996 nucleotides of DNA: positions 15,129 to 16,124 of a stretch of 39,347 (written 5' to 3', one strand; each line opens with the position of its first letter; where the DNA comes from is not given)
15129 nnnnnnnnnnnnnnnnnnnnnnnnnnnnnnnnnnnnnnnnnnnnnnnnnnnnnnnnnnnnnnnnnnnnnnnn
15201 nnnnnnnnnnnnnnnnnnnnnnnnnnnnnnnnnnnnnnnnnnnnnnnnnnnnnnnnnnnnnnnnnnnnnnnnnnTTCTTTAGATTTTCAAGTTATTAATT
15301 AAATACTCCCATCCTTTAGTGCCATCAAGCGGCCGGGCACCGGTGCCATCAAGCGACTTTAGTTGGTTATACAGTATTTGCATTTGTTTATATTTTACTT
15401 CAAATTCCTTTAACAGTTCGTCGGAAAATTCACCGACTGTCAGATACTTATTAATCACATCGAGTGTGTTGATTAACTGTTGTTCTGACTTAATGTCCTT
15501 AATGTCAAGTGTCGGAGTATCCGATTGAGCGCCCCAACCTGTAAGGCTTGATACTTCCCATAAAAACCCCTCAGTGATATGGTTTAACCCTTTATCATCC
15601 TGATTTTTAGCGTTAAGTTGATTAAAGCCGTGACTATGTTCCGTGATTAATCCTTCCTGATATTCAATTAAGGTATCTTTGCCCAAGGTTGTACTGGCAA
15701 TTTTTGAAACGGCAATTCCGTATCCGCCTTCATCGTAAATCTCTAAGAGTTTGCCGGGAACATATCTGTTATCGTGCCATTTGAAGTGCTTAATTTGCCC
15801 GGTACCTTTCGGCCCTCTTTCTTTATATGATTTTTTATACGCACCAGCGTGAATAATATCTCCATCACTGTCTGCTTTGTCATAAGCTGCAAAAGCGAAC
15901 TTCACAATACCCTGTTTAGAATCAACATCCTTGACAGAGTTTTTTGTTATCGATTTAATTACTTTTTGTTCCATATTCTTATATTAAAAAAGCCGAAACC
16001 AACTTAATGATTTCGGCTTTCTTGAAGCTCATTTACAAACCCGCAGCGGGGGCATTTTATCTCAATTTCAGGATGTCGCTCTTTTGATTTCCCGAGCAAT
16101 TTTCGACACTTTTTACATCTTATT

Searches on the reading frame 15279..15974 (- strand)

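Call 95: search_protein_families(library=phrogs, proteins=[window:15279-15974:-], max_evalue=0.0001)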
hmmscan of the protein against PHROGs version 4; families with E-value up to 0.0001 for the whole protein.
window:15279-15974:- (231 aa): 1 family
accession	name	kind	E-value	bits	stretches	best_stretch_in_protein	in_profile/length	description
phrog_80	-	head and packaging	5.6e-10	40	1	13-198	228-409/607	head maturation protease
